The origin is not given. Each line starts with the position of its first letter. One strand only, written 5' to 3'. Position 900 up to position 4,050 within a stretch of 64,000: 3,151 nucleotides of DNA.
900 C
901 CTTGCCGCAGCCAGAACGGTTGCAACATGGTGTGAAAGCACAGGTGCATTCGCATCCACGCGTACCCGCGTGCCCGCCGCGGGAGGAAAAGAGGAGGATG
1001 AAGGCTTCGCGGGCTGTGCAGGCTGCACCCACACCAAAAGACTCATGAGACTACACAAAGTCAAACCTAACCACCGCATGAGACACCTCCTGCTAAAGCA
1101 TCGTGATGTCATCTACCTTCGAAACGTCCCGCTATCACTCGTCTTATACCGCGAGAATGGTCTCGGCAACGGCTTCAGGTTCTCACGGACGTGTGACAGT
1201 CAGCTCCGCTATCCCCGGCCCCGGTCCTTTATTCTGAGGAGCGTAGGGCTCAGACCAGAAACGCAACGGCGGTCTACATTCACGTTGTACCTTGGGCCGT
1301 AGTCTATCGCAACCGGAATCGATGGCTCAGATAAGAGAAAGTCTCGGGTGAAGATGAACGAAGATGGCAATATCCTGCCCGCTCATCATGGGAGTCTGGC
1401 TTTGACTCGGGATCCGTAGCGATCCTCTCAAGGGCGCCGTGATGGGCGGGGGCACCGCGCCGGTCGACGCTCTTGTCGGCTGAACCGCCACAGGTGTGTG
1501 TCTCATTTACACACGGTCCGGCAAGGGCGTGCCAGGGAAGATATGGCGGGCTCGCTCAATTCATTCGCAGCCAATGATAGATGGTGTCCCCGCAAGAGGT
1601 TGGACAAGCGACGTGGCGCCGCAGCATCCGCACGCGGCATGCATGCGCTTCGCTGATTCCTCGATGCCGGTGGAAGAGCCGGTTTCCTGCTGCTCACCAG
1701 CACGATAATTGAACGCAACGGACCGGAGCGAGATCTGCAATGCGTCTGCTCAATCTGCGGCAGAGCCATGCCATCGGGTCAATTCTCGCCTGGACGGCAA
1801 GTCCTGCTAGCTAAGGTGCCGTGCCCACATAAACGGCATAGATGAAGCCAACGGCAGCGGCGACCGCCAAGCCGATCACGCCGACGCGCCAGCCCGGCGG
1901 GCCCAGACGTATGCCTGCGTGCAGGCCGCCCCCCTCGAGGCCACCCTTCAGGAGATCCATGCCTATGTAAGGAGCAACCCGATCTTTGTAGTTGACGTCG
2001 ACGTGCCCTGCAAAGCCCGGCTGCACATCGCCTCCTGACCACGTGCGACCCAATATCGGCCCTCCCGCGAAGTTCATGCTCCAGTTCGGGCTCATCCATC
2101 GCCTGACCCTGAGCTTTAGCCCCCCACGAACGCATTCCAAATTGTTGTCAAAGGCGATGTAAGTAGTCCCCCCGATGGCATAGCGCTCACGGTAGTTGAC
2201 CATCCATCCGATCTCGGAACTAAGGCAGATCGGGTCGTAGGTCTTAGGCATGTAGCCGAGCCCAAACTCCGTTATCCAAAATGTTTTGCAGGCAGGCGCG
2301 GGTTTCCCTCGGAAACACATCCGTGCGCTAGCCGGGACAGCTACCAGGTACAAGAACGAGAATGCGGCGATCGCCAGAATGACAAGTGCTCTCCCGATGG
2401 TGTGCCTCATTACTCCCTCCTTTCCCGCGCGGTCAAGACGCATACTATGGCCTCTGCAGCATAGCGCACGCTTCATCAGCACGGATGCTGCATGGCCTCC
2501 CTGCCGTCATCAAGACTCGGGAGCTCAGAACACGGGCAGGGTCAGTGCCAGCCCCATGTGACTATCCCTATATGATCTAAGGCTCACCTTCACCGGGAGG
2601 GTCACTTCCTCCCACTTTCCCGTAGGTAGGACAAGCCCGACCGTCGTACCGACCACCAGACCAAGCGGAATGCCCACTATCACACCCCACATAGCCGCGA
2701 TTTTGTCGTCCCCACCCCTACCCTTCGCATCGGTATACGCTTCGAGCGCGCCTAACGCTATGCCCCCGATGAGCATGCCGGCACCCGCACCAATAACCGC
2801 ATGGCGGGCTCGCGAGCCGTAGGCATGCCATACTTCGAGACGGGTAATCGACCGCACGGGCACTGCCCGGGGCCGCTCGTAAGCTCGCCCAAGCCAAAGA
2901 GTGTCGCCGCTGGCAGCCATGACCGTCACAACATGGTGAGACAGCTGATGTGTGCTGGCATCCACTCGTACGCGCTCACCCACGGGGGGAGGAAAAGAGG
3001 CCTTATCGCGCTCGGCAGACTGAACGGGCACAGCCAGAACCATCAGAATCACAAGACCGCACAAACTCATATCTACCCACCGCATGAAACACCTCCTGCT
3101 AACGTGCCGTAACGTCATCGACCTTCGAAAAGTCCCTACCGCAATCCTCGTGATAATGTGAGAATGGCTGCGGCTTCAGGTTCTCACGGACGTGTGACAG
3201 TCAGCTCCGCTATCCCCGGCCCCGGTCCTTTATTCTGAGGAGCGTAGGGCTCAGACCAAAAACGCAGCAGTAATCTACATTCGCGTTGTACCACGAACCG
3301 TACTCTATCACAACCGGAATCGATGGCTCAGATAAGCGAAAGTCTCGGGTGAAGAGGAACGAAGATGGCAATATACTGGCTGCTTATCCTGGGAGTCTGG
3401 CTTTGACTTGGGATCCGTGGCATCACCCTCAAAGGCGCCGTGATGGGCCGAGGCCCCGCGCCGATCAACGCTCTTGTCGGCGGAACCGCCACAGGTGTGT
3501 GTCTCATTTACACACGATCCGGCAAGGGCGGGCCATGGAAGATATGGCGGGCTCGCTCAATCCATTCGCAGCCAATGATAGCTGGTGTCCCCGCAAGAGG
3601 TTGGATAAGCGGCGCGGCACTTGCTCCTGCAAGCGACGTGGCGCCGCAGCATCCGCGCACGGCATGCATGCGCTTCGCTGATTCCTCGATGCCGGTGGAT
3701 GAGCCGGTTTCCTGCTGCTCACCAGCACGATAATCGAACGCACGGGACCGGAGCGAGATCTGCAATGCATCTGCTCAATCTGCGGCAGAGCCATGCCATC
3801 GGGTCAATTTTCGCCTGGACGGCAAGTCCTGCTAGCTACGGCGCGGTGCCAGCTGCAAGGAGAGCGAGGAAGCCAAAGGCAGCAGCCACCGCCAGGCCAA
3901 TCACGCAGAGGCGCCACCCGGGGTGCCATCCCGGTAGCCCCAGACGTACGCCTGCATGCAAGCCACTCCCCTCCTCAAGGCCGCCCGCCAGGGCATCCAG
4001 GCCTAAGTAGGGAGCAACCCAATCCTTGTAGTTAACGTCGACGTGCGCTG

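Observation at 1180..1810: A 630-nt non-coding block conserved far above the flanking genes: candidate structured RNA, long 5' leader or recombination module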

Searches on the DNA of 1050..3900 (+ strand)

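Call 11: search_rna_families(source=window, start=1050, end=3900, threshold=evalue, max_evalue=10)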
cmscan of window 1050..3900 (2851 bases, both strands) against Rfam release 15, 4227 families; matches with E-value up to 10: 4.
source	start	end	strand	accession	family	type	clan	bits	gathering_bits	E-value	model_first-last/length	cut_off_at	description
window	1230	1281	+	RF01057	SAH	Cis-reg; riboswitch;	-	20.2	37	1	1-78/78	no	SAH (S-adenosyl-L-homocysteine) riboswitch aptamer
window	2482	2560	-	RF03981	mir-8799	Gene; miRNA;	CL00146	20.1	46.2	8.6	1-90/90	no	mir-8799 microRNA precursor family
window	3705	3750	+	RF00037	IRE_I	Cis-reg;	-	17.5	34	3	1-36/36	no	Iron response element I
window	3611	3647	+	RF03032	narK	Cis-reg;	-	16.7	43.2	5.6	1-72/72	no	narK RNA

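Call 39: search_dna_similar(query=window:1113-1815:+, collection=plasmids, mode=distant, max_evalue=0.01)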
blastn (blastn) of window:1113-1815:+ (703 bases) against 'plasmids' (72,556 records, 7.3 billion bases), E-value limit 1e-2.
No match.

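Call 49: search_dna_similar(query=window:3119-3840:+, collection=phages, mode=distant, max_evalue=0.01)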
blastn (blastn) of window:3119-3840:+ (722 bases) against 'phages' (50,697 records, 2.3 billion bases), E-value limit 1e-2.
No match.

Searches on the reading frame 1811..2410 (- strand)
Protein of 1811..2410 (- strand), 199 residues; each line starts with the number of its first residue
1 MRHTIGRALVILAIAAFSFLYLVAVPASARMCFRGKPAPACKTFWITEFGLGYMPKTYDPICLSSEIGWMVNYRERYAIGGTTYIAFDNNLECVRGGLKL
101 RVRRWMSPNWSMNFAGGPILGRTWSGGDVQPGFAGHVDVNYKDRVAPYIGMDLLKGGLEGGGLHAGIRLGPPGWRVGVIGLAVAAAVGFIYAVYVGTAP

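Call 9: search_protein_families(library=pfam, proteins=[window:1811-2410:-], max_evalue=1)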
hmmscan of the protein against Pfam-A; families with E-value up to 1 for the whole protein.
window:1811-2410:- (199 aa): 0 families

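Call 10: find_homologous_proteins(query=window:1811-2410:-)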
Query window:1811-2410:- (199 aa): 12 proteins with E <= 0.001 among 725 candidates.
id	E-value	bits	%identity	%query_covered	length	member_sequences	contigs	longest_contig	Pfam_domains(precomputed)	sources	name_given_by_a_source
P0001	1.6e-132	458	100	100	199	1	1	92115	-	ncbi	ncbi:MAG: hypothetical protein V1694_04280 [Candidatus Eisenbacteria bacterium]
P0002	6.7e-80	286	71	100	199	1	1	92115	-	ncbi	ncbi:MAG: hypothetical protein V1694_04290 [Candidatus Eisenbacteria bacterium]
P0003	4.7e-44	169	51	85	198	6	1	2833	-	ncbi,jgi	-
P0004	1.0e-41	161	46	94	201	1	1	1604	-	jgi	jgi:hypothetical protein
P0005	2.8e-32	130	44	87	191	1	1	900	-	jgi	jgi:hypothetical protein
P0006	4.7e-14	71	33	68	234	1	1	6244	-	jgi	jgi:hypothetical protein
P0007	4.7e-12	64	33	62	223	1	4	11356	-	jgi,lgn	jgi:hypothetical protein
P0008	1.2e-11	63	29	87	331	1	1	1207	-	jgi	jgi:hypothetical protein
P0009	3.1e-11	62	31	87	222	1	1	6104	-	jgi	jgi:hypothetical protein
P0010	3.1e-11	62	35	61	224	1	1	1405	-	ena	-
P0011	3.8e-10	58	29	74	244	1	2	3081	-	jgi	jgi:hypothetical protein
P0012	4.7e-10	58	31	72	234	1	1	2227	-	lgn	-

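Call 12: find_encoding_contigs(protein=P0003, flank=5000)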
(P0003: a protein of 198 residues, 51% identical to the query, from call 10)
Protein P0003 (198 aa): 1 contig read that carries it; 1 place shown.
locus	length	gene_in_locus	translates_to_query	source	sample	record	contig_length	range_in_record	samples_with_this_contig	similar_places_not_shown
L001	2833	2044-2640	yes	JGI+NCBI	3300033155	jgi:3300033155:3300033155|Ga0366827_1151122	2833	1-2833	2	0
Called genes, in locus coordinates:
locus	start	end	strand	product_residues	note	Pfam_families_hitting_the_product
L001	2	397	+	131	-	?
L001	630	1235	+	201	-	-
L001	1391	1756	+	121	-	-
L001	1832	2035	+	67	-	-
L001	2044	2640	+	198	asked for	-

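Call 13: find_encoding_contigs(protein=P0004, flank=5000)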
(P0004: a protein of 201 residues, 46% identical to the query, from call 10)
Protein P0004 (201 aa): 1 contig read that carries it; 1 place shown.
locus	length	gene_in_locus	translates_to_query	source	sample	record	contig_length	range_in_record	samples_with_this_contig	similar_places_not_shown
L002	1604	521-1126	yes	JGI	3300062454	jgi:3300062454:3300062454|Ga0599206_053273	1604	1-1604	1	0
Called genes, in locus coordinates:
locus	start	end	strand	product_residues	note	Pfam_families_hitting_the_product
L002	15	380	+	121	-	PF05656:DUF805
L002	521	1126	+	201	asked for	-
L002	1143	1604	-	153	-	?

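Call 22: find_encoding_contigs(protein=P0001, flank=10000)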
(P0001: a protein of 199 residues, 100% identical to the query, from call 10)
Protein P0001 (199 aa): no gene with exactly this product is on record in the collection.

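Call 26: find_related_loci(query=A2, collection=genome_contigs, flank=10000)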
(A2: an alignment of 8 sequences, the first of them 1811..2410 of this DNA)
Query A2 (199 aa) in genome_contigs; peptide patterns used: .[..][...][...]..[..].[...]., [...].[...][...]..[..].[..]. (x = any residue, [..] = any of these).
44 stretches matched a pattern; 1 encode a relative of the query (tblastn E <= 1e-3); 1 distinct loci.
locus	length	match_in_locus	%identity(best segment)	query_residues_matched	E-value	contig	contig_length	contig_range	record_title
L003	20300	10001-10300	40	32-117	2e-15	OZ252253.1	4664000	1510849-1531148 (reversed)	MAG: Longimicrobiales bacterium isolate 06048559-b685-4564-8c5e-4a77601f0fd8 genome assembly, chromosome: 1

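Call 51: find_encoding_contigs(protein=P0007, flank=4000, max_places=3)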
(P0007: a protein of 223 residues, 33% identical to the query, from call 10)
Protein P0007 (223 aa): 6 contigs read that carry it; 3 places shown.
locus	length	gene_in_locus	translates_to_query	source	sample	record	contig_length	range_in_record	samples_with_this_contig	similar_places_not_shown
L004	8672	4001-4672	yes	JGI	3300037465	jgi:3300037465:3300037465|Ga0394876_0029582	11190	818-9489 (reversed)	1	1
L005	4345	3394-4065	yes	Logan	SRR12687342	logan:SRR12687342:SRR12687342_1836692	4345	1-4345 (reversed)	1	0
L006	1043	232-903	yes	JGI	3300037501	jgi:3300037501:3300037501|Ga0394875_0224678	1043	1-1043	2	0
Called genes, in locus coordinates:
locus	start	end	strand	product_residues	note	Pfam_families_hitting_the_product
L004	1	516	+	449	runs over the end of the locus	PF00072:Response_reg, PF00158:Sigma54_activat, PF01078:Mg_chelatase (weak), PF14532:Sigma54_activ_2, PF07724:AAA_2 (weak), PF07728:AAA_5, PF25601:AAA_lid_14, PF02954:HTH_8 (weak)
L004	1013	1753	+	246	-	-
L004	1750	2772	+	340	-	-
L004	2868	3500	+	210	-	-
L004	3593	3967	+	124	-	-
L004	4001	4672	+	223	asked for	-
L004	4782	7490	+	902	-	PF13385:Laminin_G_3, PF13229:Beta_helix (faint), PF05048:NosD (weak), PF18962:Por_Secre_tail (faint), PF13860:FlgD_ig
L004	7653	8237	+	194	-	PF08239:SH3_3 (weak), PF06347:SH3_4 (faint)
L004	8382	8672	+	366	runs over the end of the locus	PF09587:PGA_cap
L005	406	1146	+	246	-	-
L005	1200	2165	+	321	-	-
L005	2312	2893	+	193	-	-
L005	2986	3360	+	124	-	-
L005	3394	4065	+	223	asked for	-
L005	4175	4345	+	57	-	?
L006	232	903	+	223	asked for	-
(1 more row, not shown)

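Call 52: find_encoding_contigs(protein=P0006, flank=4000, max_places=3)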
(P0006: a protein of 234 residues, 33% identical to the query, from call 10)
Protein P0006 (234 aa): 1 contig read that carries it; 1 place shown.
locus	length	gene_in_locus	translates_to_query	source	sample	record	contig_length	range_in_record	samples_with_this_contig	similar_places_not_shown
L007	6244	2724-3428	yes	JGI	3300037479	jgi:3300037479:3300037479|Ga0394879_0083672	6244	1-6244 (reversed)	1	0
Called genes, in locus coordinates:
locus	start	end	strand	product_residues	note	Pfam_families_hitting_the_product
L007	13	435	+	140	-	PF20230:DUF6588 (weak)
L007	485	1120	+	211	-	-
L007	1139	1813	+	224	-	-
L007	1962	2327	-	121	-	-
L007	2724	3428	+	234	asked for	-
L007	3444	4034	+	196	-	-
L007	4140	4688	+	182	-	-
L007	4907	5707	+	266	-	-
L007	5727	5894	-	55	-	-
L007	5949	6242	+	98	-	?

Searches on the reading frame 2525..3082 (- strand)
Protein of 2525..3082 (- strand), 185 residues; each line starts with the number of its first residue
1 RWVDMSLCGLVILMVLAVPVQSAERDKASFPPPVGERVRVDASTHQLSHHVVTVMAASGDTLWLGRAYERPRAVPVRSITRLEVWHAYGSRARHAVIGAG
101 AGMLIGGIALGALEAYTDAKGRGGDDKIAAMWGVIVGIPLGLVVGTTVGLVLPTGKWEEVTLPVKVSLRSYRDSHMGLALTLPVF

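Call 9: search_protein_families(library=pfam, proteins=[window:2525-3082:-], max_evalue=1)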
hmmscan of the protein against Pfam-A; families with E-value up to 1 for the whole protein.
window:2525-3082:- (185 aa): 1 family
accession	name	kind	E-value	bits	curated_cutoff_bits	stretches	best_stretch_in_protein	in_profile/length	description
PF00291.31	PALP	-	0.014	15.2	35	1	39-118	106-184/295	Pyridoxal-phosphate dependent enzyme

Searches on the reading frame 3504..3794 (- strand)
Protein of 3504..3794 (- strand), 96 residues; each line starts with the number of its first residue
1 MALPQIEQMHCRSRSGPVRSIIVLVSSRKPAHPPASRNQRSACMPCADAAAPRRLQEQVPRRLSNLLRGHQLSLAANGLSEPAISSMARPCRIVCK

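Call 9: search_protein_families(library=pfam, proteins=[window:3504-3794:-, window:3508-3765:-], max_evalue=1)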
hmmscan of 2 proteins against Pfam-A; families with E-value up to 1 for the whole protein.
window:3504-3794:- (96 aa): 0 families

window:3508-3765:- (85 aa): 0 families

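Call 33: find_homologous_proteins(query=window:3504-3794:-, max_evalue=10)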
Query window:3504-3794:-: 1 candidates shared short words with the query, none scored E <= 10.
